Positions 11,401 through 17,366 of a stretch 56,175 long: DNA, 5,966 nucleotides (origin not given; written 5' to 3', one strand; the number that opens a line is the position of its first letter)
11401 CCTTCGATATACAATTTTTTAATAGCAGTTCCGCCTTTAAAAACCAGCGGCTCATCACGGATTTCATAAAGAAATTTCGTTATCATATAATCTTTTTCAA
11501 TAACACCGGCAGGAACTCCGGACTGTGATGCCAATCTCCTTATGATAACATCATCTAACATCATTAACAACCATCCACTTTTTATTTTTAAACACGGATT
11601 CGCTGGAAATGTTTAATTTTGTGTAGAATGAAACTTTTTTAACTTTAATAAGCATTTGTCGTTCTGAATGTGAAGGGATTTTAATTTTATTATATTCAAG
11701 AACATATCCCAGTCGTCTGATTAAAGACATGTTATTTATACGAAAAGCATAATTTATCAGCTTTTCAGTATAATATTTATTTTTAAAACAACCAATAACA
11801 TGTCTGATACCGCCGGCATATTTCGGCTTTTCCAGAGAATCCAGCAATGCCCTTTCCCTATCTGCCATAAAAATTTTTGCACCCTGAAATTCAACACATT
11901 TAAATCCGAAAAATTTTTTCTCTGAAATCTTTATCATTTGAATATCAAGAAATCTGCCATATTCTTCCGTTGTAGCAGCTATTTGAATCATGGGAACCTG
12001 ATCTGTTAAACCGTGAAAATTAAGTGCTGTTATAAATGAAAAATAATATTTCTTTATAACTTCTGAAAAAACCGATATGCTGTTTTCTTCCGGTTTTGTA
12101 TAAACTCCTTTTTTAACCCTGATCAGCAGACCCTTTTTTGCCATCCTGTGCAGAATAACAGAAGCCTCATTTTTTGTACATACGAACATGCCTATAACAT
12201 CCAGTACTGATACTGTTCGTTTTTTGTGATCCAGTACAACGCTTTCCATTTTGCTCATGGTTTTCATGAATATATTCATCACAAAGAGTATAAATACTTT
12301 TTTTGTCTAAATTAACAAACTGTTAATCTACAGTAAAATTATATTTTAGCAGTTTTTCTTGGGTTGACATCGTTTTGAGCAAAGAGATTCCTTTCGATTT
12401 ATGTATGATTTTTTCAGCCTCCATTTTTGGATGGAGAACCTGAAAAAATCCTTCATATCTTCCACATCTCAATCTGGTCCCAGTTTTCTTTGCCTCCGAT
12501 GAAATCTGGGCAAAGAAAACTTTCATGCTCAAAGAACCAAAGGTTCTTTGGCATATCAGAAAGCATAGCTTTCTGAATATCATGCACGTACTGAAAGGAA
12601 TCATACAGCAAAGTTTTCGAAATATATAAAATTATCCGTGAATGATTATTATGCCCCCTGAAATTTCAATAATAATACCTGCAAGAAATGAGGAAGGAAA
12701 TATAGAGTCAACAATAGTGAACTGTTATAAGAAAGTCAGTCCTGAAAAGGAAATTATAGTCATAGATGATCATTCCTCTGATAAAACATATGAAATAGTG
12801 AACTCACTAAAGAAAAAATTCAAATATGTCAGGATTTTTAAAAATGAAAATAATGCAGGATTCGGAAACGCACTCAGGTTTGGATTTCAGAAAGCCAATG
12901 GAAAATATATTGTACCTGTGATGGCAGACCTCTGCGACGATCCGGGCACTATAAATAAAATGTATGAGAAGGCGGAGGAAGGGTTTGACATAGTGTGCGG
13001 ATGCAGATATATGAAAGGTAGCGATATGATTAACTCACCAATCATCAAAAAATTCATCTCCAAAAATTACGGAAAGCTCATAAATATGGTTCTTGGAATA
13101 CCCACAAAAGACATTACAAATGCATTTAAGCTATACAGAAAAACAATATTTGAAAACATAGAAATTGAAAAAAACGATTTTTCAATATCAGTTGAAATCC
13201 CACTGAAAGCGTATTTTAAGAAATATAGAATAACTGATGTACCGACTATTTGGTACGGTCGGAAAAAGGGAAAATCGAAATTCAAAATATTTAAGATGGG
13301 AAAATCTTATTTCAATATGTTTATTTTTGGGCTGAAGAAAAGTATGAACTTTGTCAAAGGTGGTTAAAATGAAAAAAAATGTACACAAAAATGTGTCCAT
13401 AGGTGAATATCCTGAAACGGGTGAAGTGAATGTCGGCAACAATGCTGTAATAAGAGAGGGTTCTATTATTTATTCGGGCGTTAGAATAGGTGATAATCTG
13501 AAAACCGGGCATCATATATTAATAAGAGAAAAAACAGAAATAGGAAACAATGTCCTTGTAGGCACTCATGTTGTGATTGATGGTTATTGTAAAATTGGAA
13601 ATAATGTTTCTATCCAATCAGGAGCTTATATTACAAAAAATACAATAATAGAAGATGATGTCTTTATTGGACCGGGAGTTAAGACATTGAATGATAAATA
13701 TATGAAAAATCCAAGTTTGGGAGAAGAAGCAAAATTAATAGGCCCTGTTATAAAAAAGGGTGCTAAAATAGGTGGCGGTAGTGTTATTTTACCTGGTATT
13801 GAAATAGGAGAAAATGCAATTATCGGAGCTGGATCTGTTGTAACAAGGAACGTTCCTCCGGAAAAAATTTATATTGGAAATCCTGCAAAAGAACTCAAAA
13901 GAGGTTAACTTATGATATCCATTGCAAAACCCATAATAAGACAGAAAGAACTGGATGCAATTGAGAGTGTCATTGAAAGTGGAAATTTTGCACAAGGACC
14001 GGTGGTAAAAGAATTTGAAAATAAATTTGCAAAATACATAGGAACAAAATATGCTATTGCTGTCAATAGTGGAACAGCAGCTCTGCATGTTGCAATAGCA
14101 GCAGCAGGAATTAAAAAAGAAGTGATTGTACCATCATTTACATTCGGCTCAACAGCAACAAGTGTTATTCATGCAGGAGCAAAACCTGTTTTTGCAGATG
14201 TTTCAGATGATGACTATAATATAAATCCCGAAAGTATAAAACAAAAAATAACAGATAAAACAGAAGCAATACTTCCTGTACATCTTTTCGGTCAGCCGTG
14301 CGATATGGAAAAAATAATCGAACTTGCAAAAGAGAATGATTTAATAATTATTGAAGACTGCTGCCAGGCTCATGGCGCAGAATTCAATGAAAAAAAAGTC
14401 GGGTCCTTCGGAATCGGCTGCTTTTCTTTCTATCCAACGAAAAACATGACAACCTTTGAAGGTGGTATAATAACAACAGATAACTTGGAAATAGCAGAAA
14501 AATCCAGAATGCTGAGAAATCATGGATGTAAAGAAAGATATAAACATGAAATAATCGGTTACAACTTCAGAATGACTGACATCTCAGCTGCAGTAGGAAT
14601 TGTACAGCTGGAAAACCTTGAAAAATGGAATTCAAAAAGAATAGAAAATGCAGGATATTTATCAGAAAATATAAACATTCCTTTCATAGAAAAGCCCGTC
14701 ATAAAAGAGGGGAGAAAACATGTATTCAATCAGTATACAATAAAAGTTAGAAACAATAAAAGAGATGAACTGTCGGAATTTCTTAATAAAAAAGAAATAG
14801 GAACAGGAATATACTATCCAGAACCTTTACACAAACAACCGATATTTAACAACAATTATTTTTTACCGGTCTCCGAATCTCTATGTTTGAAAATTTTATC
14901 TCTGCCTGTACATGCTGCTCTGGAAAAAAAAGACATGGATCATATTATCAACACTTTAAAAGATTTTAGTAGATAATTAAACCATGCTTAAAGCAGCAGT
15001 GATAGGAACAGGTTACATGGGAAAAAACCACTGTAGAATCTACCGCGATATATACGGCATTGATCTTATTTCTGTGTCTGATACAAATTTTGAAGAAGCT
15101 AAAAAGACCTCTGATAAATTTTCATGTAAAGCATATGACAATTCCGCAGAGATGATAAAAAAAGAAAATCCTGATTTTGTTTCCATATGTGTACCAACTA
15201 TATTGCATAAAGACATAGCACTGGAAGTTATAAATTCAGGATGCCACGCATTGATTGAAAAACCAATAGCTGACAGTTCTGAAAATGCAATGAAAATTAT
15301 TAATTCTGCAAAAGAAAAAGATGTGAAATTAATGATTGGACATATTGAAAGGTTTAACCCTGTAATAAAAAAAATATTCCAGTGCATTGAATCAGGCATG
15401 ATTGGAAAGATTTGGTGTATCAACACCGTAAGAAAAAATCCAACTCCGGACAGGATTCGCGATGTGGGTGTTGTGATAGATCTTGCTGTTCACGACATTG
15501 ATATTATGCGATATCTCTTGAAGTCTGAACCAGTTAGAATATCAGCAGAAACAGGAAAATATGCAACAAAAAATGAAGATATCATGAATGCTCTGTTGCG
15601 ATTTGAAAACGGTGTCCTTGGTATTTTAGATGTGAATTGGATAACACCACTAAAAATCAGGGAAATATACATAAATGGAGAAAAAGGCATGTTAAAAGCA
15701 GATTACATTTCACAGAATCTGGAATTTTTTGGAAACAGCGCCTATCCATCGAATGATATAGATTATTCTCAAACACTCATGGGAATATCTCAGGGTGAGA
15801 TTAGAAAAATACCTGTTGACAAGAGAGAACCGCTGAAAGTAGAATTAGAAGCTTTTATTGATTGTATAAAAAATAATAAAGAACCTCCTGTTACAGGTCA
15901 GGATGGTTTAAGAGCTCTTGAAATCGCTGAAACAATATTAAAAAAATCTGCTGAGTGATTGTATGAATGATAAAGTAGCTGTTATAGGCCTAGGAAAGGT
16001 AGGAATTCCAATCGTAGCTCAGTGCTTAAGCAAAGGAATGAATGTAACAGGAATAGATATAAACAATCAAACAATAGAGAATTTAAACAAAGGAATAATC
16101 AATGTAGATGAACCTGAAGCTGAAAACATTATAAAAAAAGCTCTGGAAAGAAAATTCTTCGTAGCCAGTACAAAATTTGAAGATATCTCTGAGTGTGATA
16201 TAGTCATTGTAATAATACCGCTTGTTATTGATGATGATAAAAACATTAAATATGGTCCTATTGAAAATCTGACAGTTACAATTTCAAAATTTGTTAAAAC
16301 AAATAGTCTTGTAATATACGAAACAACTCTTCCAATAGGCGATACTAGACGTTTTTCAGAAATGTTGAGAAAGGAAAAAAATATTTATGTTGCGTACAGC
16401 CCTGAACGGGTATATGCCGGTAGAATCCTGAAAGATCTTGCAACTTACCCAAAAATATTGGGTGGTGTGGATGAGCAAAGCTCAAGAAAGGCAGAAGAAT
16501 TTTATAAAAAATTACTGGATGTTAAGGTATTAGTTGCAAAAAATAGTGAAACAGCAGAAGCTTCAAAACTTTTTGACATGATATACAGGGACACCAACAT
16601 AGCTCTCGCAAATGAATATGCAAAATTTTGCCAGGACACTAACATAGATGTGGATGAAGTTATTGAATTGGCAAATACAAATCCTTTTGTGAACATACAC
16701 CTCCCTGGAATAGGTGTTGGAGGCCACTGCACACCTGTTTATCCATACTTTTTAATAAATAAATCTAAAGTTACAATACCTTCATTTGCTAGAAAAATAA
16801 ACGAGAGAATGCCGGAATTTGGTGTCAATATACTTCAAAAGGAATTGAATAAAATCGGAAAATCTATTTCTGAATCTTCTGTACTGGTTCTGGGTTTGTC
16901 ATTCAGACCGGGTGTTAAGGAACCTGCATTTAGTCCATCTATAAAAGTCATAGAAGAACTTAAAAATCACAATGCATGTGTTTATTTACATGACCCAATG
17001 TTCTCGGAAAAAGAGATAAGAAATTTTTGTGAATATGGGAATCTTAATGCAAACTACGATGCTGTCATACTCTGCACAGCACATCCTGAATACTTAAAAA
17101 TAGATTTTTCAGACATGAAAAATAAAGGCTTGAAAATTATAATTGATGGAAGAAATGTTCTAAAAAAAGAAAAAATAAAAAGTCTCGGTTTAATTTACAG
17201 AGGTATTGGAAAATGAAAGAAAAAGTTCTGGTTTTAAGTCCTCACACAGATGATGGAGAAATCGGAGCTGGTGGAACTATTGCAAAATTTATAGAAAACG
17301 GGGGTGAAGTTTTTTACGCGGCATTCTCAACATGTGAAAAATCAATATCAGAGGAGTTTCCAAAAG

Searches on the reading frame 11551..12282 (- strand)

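Call 10: search_protein_families(library=pfam, proteins=[window:11551-12282:-], max_evalue=0.0001)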
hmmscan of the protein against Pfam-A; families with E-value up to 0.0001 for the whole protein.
window:11551-12282:- (243 aa): 0 families

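Call 73: search_protein_families(library=pfam, proteins=[window:11551-12282:-], max_evalue=0.001)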
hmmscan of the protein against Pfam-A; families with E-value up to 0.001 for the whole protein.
window:11551-12282:- (243 aa): 2 families
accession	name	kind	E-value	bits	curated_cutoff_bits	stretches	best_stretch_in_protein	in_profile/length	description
PF13338.12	AbiEi_4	-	0.00031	21.2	25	1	44-61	29-46/49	Transcriptional regulator, AbiEi antitoxin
PF19570.5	DUF6088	-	0.00092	19.5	25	0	35-68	24-57/172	Family of unknown function (DUF6088)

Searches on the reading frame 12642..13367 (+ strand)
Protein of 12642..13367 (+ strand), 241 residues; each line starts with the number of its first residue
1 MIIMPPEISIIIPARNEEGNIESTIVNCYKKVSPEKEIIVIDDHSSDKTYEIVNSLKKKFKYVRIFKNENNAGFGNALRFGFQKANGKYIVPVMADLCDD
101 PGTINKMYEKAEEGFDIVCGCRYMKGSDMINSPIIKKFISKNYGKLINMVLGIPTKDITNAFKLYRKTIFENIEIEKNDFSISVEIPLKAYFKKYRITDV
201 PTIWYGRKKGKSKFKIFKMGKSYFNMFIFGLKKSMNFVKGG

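Call 10: search_protein_families(library=pfam, proteins=[window:12642-13367:+], max_evalue=0.0001)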
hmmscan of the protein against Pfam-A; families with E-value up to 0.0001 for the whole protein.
window:12642-13367:+ (241 aa): 3 families
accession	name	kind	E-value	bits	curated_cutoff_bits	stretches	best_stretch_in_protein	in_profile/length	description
PF00535.33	Glycos_transf_2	-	5.5e-34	118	23.3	1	9-173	1-167/168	Glycosyl transferase family 2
PF10111.15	Glyco_tranf_2_2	-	3e-09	37.2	27.3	1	9-107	1-102/276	Glycosyltransferase like family 2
PF13641.12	Glyco_tranf_2_3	-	3.2e-05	24.5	27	1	6-125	2-126/230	Glycosyltransferase like family 2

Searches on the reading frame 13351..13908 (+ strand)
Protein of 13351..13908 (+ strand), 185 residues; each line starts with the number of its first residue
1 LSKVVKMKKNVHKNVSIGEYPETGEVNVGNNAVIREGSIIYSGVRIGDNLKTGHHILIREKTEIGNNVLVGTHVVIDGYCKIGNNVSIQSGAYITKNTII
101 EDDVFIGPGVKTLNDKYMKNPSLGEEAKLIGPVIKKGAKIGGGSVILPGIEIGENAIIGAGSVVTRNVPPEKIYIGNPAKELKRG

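Call 10: search_protein_families(library=pfam, proteins=[window:13351-13908:+], max_evalue=0.0001)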
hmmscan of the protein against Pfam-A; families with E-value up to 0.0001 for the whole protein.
window:13351-13908:+ (185 aa): 4 families
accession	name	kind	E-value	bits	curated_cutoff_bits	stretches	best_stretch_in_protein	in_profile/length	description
PF00132.30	Hexapep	-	1e-28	98.2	27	3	131-166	1-36/36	Bacterial transferase hexapeptide (six repeats)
PF25084.1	LbH_EIF2B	-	1.2e-11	45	54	1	53-106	19-70/105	EIF2B subunit epsilon LbH domain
PF14602.12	Hexapep_2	-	7.4e-10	38.8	27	1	139-166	9-34/34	Hexapeptide repeat of succinyl-transferase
PF24894.1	Hexapep_GlmU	-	3.7e-05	24.2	23.3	0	58-108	37-85/104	GlmU-like, C-terminal hexapeptide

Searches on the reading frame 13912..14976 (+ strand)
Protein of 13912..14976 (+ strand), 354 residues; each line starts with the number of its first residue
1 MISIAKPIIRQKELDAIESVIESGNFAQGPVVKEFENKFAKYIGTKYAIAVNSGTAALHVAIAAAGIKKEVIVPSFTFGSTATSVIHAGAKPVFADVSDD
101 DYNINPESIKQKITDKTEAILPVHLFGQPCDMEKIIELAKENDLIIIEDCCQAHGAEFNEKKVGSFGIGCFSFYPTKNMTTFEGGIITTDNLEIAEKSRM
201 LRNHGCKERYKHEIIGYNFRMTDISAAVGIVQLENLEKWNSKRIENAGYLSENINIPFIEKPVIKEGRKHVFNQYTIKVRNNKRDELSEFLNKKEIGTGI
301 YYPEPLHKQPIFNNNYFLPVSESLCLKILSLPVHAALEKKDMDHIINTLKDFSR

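Call 4: search_protein_families(library=pfam, proteins=[window:13912-14976:+], max_evalue=0.01)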
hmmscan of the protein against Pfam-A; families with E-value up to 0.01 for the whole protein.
window:13912-14976:+ (354 aa): 4 families
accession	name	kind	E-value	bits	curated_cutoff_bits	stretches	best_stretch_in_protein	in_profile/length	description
PF01041.23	DegT_DnrJ_EryC1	-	4.6e-125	418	19.8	1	8-349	2-359/360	DegT/DnrJ/EryC1/StrS aminotransferase family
PF01053.26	Cys_Met_Meta_PP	-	3.3e-08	32.9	27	1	29-156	51-180/381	Cys/Met metabolism PLP-dependent enzyme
PF00155.27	Aminotran_1_2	-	1.5e-07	31.4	19.7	1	27-120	39-150/361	Aminotransferase class I and II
PF01212.27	Beta_elim_lyase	-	3.4e-05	23.7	27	1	26-119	28-131/288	Beta-eliminating lyase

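Call 7: search_protein_families(library=ncbifam, proteins=[window:13912-14976:+], max_evalue=0.00001)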
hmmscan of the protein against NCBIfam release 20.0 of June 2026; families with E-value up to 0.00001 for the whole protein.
window:13912-14976:+ (354 aa): 13 families
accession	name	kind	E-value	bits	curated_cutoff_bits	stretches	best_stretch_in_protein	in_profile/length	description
TIGR03588.1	PseC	equivalog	1.2e-85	287.7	423.5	1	1-351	1-378/380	UDP-4-amino-4,6-dideoxy-N-acetyl-beta-L-altrosamine transaminase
NF008658.2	PRK11658.1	equivalog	1.2e-72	244.6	631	1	3-351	6-375/379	UDP-4-amino-4-deoxy-L-arabinose aminotransferase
TIGR04181.1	NHT_00031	hypoth_equivalog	3.7e-68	230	420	1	2-332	1-357/359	LegC family aminotransferase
NF008687.0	PRK11706.1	equivalog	4.5e-68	229.7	375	1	1-352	1-373/375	dTDP-4-amino-4,6-dideoxygalactose transaminase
TIGR04427.1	PLP_DesI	equivalog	3.3e-64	217.4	650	1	12-349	33-379/390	dTDP-4-dehydro-6-deoxyglucose aminotransferase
NF011936.0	PRK15407.1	equivalog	1.9e-57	194.9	423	2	4-205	39-251/440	lipopolysaccharide biosynthesis protein RfbH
TIGR02379.1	ECA_wecE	subfamily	2.9e-54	184.3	434.85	1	1-352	1-374/376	dTDP-4-amino-4,6-dideoxy-D-glucose transaminase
NF005816.0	PRK07682.1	equivalog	1.6e-08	33.6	620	1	46-153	90-206/390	aminotransferase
NF004975.0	PRK06348.1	equivalog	2.7e-08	33.2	549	1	39-150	83-202/384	pyridoxal phosphate-dependent aminotransferase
NF005817.0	PRK07683.1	equivalog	3.8e-07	29.1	575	1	42-149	86-200/387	aminotransferase A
TIGR01326.1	OAH_OAS_sulfhy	subfamily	1.1e-06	27.7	495.1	1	29-155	56-184/418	O-acetylhomoserine aminocarboxypropyltransferase/cysteine synthase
NF006569.0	PRK09082.1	subfamily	2.6e-06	26.8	420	1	33-154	78-207/386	methionine aminotransferase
TIGR01977.1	am_tr_V_EF2568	hypoth_equivalog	6.3e-06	25.5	377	0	33-182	47-204/376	cysteine desulfurase family protein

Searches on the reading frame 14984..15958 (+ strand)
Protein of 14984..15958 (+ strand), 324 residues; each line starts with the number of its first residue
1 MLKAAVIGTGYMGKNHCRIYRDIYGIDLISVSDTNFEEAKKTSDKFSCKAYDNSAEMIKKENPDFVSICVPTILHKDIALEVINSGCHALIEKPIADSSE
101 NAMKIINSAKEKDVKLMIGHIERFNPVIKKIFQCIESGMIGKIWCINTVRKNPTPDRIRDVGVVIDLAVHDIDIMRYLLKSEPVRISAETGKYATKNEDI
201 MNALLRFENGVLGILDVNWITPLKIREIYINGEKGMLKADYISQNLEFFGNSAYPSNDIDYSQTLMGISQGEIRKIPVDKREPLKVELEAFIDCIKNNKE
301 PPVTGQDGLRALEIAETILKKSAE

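Call 4: search_protein_families(library=pfam, proteins=[window:14984-15958:+], max_evalue=0.01)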
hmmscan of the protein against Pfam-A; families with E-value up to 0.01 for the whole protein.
window:14984-15958:+ (324 aa): 3 families
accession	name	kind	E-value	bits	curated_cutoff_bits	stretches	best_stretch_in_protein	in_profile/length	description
PF01408.29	GFO_IDH_MocA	-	6.7e-27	95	24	1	3-120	2-120/120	Oxidoreductase family, NAD-binding Rossmann fold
PF22725.1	GFO_IDH_MocA_C3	-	4.6e-21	75.5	27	1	130-237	3-123/124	GFO/IDH/MocA C-terminal domain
PF02894.22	GFO_IDH_MocA_C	-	5.3e-18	66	22.9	1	134-323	3-211/218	Oxidoreductase family, C-terminal alpha/beta domain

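Call 7: search_protein_families(library=ncbifam, proteins=[window:14984-15958:+], max_evalue=0.00001)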
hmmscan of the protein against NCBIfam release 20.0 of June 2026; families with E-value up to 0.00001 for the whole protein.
window:14984-15958:+ (324 aa): 9 families
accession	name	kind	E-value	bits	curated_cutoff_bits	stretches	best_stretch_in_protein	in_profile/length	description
NF040723.1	UDP-GlcNAcDh_Arch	equivalog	1.1e-101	340.3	450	2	2-260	1-258/302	UDP-N-acetylglucosamine 3-dehydrogenase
TIGR04380.1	myo_inos_iolG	equivalog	2.3e-45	154.9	355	1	1-320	1-321/330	inositol 2-dehydrogenase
NF052679.1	InsChiInosDhIolG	equivalog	1.7e-25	89.8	540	1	2-193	3-199/343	bifunctional inositol 2-dehydrogenase/D-chiro-inositol 1-dehydrogenase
NF052479.1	LevoglcsnDh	equivalog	2.6e-20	72.4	650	1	2-180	4-203/386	levoglucosan dehydrogenase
NF041392.1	XylDh_Gfo6_Halo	equivalog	2.6e-19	69.2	350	1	29-320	48-340/350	D-xylose 1-dehydrogenase Gfo6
NF008607.0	PRK11579.1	subfamily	6.7e-09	35.2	330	1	2-208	5-219/346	oxidoreductase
NF058561.1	BT_2158_fam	equivalog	1.3e-08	33.9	750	1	2-153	36-187/487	glycoside 3-dehydrogenase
NF058563.1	BT_2159_fam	equivalog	1.5e-08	34.1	650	1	3-188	2-192/350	disaccharide 3-dehydrogenase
NF007574.0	PRK10206.1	equivalog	3.7e-07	29.5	352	1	52-235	55-243/345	oxidoreductase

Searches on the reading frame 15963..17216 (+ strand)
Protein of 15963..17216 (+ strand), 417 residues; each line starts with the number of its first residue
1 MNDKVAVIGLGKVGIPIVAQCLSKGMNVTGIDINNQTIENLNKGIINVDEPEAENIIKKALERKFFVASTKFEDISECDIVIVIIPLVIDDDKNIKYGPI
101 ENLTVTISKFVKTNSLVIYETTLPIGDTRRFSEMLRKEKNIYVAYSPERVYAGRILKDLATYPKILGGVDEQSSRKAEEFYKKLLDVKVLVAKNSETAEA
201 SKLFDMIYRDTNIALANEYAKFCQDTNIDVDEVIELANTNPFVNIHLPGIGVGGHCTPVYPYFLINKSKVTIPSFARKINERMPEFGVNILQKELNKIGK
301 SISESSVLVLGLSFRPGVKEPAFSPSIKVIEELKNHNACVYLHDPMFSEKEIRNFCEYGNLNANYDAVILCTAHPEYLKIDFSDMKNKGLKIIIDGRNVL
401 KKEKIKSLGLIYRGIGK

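Call 4: search_protein_families(library=pfam, proteins=[window:15963-17216:+], max_evalue=0.01)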
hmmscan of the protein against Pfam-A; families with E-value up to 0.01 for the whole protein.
window:15963-17216:+ (417 aa): 8 families
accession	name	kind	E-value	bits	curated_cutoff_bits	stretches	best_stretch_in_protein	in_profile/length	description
PF03721.20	UDPG_MGDP_dh_N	-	2.4e-32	112.4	27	1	4-176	2-182/187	UDP-glucose/GDP-mannose dehydrogenase family, NAD binding domain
PF00984.24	UDPG_MGDP_dh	-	1.2e-21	77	25.4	1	196-269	1-76/94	UDP-glucose/GDP-mannose dehydrogenase family, central domain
PF03720.21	UDPG_MGDP_dh_C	-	1.9e-19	70.4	30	1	308-401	1-102/103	UDP-glucose/GDP-mannose dehydrogenase family, UDP binding domain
PF03446.21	NAD_binding_2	-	8.9e-07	29.5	21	1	4-140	1-112/161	NAD binding domain of 6-phosphogluconate dehydrogenase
PF02737.24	3HCDH_N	-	2.8e-06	27.8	22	1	4-82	1-83/180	3-hydroxyacyl-CoA dehydrogenase, NAD binding domain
PF02254.24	TrkA_N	-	0.0015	19.3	23.8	1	5-46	1-42/116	TrkA-N domain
PF02558.23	ApbA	-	0.0016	18.5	22.2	1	5-84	1-73/150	Ketopantoate reductase PanE/ApbA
PF01262.27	AlaDh_PNT_C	-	0.0028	17.5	23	1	4-62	30-92/214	Alanine dehydrogenase/PNT, C-terminal domain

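Call 7: search_protein_families(library=ncbifam, proteins=[window:15963-17216:+], max_evalue=0.00001)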
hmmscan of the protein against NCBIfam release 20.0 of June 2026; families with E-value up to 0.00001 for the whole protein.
window:15963-17216:+ (417 aa): 8 families
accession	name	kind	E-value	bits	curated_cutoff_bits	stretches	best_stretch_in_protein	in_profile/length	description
TIGR03026.1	NDP-sugDHase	subfamily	1e-95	320.9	189.8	1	4-398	2-413/413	nucleotide sugar dehydrogenase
NF040825.1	UDPMaNacDH_Arch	equivalog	6.7e-86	288.7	750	1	4-417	2-415/418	UDP-N-acetyl-D-mannosamine dehydrogenase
NF008286.0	PRK11064.1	equivalog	3e-69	233.6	459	1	3-399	4-418/420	UDP-N-acetyl-D-mannosamine dehydrogenase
NF011729.0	PRK15182.1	equivalog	1.5e-43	149.2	592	1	4-401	8-417/425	Vi polysaccharide biosynthesis UDP-N-acetylglucosamine C-6 dehydrogenase TviB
NF041297.1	UDPGDh_AglM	equivalog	4.9e-38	131.1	670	1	4-404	2-421/429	UDP-glucose 6-dehydrogenase AglM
NF047673.2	TeichurnBiosyTuaD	equivalog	7.7e-38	130.7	700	1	4-417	3-431/439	UDP-glucose 6-dehydrogenase TuaD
NF011631.0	PRK15057.1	equivalog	2.4e-13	50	757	1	4-259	2-256/388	UDP-glucose 6-dehydrogenase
TIGR03911.1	pyrrolys_PylD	equivalog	7.7e-06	25.2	150.05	0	4-58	147-203/266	3-methylornithyl-N6-L-lysine dehydrogenase PylD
